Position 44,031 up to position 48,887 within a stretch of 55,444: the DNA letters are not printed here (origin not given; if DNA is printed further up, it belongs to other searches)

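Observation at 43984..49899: Ti-type DNA-transfer (Dtr) module: TraA relaxase-helicase-primase fusion, TraD-like gene, DsbB and candidate oriT, with no T4SS genes nearby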

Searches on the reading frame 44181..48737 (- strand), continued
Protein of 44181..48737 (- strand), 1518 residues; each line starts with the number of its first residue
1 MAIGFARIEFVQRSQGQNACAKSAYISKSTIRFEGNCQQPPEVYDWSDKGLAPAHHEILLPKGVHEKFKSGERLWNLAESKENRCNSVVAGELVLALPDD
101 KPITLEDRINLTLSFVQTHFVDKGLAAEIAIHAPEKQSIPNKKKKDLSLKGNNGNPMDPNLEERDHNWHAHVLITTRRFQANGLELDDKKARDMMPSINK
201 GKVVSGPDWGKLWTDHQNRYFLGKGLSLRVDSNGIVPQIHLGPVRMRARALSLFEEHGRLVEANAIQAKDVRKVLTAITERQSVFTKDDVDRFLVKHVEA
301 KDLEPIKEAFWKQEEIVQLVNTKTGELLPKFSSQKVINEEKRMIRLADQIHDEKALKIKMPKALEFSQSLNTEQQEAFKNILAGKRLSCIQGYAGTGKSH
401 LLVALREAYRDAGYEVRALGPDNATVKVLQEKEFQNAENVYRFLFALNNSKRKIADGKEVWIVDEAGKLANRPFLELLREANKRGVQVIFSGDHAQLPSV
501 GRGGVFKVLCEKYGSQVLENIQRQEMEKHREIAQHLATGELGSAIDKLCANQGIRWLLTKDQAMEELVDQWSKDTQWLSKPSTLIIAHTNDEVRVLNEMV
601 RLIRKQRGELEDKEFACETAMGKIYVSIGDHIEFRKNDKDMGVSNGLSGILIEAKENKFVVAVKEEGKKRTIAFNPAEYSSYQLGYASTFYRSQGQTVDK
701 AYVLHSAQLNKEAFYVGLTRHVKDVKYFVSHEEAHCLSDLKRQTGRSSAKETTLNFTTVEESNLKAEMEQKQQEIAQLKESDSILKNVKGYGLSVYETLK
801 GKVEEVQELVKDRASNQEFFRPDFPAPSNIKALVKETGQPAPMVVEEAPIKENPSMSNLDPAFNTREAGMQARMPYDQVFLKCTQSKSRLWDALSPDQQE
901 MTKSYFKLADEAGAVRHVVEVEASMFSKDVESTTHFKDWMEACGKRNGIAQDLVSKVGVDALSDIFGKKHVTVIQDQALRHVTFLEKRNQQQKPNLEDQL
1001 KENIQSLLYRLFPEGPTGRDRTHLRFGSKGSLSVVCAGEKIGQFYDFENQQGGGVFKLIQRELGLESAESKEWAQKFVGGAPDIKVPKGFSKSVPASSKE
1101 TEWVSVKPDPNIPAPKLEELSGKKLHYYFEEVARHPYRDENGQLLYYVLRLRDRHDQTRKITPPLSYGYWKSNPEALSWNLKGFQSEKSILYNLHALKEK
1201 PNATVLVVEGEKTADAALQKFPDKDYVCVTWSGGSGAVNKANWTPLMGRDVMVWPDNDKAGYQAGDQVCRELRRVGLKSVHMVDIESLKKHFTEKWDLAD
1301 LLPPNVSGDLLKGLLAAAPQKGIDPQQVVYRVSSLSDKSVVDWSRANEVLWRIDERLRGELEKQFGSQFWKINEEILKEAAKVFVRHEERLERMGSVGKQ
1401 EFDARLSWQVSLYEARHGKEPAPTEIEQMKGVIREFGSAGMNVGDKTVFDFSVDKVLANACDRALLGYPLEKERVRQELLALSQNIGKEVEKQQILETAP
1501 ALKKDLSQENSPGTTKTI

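Call 13: find_encoding_contigs(protein=window:44181-48737:-, flank=10000, max_places=4)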
Protein window:44181-48737:- (1518 aa): no gene with exactly this product is on record in the collection.

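Call 14: find_encoding_contigs(protein=P0002, flank=10000, max_places=3)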
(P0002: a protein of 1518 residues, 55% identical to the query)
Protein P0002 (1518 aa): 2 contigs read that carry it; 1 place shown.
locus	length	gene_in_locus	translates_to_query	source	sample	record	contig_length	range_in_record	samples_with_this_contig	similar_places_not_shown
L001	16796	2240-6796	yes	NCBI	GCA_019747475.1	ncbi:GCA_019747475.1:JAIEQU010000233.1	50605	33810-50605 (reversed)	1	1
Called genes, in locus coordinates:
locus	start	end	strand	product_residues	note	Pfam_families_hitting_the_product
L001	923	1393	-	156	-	PF06412:TraD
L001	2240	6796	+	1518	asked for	PF03389:MobA_MobL, PF01443:Viral_helicase1 (weak), PF13086:AAA_11 (weak), PF13604:AAA_30, PF22232:TraI_hel_assoc_N (weak)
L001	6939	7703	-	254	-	PF03677:UPF0137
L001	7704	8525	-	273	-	PF01656:CbiA, PF06564:CBP_BcsQ (weak), PF07015:VirC1 (faint), PF09140:MipZ (faint), PF10609:ParA (weak), PF13614:AAA_31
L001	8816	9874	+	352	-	-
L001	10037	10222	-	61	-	-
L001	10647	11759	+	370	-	PF07690:MFS_1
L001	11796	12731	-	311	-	-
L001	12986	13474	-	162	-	-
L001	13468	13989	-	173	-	PF00293:NUDIX, PF14815:NUDIX_4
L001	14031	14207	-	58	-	-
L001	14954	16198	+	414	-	PF00589:Phage_integrase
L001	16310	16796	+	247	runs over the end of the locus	PF01223:Endonuclease_NS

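Call 16: find_encoding_contigs(protein=P0005, flank=10000, max_places=2)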
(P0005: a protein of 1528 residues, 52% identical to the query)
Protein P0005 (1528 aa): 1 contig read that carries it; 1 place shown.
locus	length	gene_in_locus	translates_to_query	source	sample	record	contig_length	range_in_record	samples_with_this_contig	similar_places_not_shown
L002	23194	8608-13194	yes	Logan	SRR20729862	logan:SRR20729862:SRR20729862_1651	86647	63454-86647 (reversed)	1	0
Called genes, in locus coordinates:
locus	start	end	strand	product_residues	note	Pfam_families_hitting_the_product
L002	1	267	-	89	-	?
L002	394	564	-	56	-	-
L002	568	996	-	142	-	-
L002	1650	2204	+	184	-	-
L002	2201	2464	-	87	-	-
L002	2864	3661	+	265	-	PF10609:ParA, PF00142:Fer4_NifH (faint), PF01656:CbiA, PF02374:ArsA_ATPase (faint), PF09140:MipZ (faint), PF13614:AAA_31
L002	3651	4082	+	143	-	-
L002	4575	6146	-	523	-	-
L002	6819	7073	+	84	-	PF21983:NikA-like (weak)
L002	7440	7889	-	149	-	PF02600:DsbB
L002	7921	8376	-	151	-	PF06412:TraD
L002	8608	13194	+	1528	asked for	PF03389:MobA_MobL, PF01443:Viral_helicase1 (weak), PF13245:AAA_19 (weak), PF13401:AAA_22 (weak), PF13604:AAA_30, PF22232:TraI_hel_assoc_N, PF19898:DUF6371 (weak)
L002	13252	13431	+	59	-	-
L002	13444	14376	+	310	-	PF18863:AbiJ_NTD4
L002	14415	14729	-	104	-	-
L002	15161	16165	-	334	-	PF10354:BMT5-like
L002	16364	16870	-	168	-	-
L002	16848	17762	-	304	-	-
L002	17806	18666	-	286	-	-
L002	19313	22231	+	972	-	-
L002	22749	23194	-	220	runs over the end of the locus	-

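Call 17: find_encoding_contigs(protein=P0006, flank=10000, max_places=2)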
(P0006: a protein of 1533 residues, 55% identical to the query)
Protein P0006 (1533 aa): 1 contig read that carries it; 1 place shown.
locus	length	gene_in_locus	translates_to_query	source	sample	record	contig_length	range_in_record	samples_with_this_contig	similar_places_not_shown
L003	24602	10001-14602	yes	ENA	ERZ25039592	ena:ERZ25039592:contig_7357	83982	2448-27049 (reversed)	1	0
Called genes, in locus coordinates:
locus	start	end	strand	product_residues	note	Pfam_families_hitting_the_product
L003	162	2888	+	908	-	-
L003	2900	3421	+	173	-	-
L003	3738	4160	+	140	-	-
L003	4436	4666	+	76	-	PF12728:HTH_17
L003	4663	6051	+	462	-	PF13481:AAA_25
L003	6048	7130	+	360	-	-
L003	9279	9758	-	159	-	PF06412:TraD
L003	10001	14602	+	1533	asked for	PF03389:MobA_MobL, PF01443:Viral_helicase1 (faint), PF13086:AAA_11 (faint), PF13245:AAA_19, PF13604:AAA_30, PF22232:TraI_hel_assoc_N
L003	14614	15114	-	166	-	-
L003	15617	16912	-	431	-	PF13384:HTH_23 (weak), PF13518:HTH_28 (weak), PF13551:HTH_29 (weak), PF13565:HTH_32 (weak)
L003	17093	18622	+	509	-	PF08719:NADAR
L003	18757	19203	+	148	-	-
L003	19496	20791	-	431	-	PF13384:HTH_23 (weak), PF13518:HTH_28 (weak), PF13551:HTH_29 (weak), PF13565:HTH_32 (weak)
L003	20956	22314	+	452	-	-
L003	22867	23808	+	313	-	PF01209:Ubie_methyltran, PF01728:FtsJ (faint), PF02353:CMAS (weak), PF13489:Methyltransf_23 (weak), PF13847:Methyltransf_31, PF08241:Methyltransf_11, PF08242:Methyltransf_12 (weak), PF13649:Methyltransf_25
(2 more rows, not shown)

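Call 19: find_encoding_contigs(protein=P0017, flank=10000, max_places=2)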
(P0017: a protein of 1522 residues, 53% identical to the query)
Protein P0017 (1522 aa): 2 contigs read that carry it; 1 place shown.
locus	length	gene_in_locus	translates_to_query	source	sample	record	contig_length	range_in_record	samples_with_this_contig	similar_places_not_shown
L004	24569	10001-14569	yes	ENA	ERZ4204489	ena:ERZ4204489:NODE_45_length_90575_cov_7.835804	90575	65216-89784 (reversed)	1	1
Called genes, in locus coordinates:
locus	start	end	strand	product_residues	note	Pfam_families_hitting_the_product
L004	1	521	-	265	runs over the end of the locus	-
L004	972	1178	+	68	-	-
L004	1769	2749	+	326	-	PF13310:Virulence_RhuM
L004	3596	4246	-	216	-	PF07929:PRiA4_ORF3 (weak)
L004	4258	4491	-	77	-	-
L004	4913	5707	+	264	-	PF00142:Fer4_NifH (faint), PF01656:CbiA, PF06564:CBP_BcsQ (faint), PF09140:MipZ, PF10609:ParA (weak), PF13614:AAA_31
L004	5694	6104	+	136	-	-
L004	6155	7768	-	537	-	-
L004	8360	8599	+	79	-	-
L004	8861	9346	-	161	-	PF02600:DsbB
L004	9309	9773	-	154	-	PF06412:TraD (weak)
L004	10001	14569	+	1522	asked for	PF03389:MobA_MobL, PF01443:Viral_helicase1 (weak), PF13245:AAA_19 (weak), PF13401:AAA_22 (weak), PF13604:AAA_30, PF22232:TraI_hel_assoc_N, PF19898:DUF6371 (weak)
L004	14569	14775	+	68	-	-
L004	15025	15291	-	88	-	-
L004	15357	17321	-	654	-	PF12969:DUF3857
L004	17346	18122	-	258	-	-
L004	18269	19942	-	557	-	PF02534:T4SS-DNA_transf, PF10412:TrwB_AAD_bind, PF01935:DUF87 (weak), PF12696:TraG-D_C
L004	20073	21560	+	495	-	PF01637:ATPase_2, PF13191:AAA_16 (faint), PF13173:AAA_14 (weak), PF13401:AAA_22, PF00004:AAA (faint)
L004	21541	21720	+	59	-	-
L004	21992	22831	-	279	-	-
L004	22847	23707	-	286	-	PF08843:AbiEii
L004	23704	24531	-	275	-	PF13338:AbiEi_4 (weak)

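Call 22: search_protein_families(library=ncbifam, proteins=[window:44181-48737:-], max_evalue=0.01)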
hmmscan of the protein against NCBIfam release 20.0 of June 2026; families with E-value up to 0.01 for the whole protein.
window:44181-48737:- (1518 aa): 13 families
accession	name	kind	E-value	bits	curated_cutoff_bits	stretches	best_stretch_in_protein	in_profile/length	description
TIGR02768.1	TraA_Ti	equivalog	2.3e-139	465.9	590.45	1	1-757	1-743/751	Ti-type conjugative transfer relaxase TraA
NF010464.0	PRK13889.1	subfamily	4.5e-107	359.2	1015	2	167-841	135-788/992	conjugal transfer relaxase TraA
NF010402.0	PRK13826.1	subfamily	6.5e-72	242.8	1317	2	250-757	255-765/1102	Dtr system oriT relaxase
NF041496.1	MobQ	equivalog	1.1e-32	113.4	200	2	1-137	1-130/197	MobQ family relaxase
TIGR02760.1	TraI_TIGR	equivalog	4.2e-26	90.8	929.85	2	267-615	329-661/1960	conjugative transfer relaxase/helicase TraI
TIGR01448.2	helicase_RecD2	equivalog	1.2e-25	89.8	500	1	330-732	269-690/713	SF1B family DNA helicase RecD2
NF005477.0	PRK07078.1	subfamily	4.6e-21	74.7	1014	1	988-1306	14-288/759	hypothetical protein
TIGR01447.1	recD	equivalog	1.6e-17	63.4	310.15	2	629-735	472-580/597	exodeoxyribonuclease V subunit alpha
NF010263.0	PRK13709.1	equivalog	8.3e-12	43.2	2212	1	312-548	913-1155/1752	conjugative transfer relaxase/helicase TraI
NF008127.0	PRK10875.1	equivalog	3.1e-09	35.9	671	2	620-731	481-593/619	exodeoxyribonuclease V subunit alpha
TIGR03420.1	DnaA_homol_Hda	equivalog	0.0001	22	194.8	1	365-424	13-77/226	DnaA regulatory inactivator Hda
TIGR00376.1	TIGR00376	hypoth_equivalog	0.0018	16.8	348.9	0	360-432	149-221/639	IGHMBP2 family helicase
NF038214.1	IS21_help_AAA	equivalog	0.0092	15.7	200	1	367-419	70-124/232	IS21-like element helper ATPase IstB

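Call 25: search_solved_structures(query=A2, max_evalue=0.01)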
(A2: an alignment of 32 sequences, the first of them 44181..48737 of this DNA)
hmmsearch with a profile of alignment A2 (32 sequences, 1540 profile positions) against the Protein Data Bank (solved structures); distinct sequences matched with E-value up to 0.01: 21.
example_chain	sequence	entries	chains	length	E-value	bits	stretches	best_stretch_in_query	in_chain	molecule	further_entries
4ht4_A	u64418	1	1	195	4.5e-27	97.2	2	9-132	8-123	Nicking enzyme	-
3e1s_A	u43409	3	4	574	1.8e-21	78.7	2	387-562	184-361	Exodeoxyribonuclease V, subunit RecD | Exodeoxyribonuclease V, subunit RecD, putative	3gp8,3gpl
9f0x_H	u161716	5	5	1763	1.4e-19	72.4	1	355-573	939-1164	Multifunctional conjugation protein TraI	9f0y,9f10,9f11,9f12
5n8o_A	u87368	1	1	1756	8.6e-19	69.8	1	355-573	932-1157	DNA helicase I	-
7bil_A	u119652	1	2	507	5.3e-09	37.4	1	377-527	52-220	PIF1 helicase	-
9kwf_B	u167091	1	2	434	2.6e-08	35.1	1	411-547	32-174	Putative deoxyribonuclease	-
7oar_A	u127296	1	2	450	8.4e-08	33.4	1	391-527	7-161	Pif1 helicase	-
6s3e_A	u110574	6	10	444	1e-07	33.1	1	391-527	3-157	PIF1 helicase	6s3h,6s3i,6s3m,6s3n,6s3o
6s3p_A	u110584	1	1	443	1.2e-07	32.9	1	392-527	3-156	PIF1 helicase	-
6xzt_A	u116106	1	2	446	1.4e-07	32.6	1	391-527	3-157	PIF1 helicase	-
1w36_D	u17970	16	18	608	2.5e-07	31.8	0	480-541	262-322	EXODEOXYRIBONUCLEASE V ALPHA CHAIN | RecBCD enzyme subunit RecD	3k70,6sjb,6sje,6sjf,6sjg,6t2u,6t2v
5ld2_D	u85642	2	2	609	2.6e-07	31.8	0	480-541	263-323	RecBCD enzyme subunit RecD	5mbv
7ada_A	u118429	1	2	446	3.3e-07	31.4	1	391-527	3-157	PIF1 helicase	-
3upu_A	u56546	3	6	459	8.9e-06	26.7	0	711-751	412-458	ATP-dependent DNA helicase dda | Dda helicase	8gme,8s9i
5fhh_A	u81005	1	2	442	1.3e-05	26.1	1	391-427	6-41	ATP-dependent DNA helicase PIF1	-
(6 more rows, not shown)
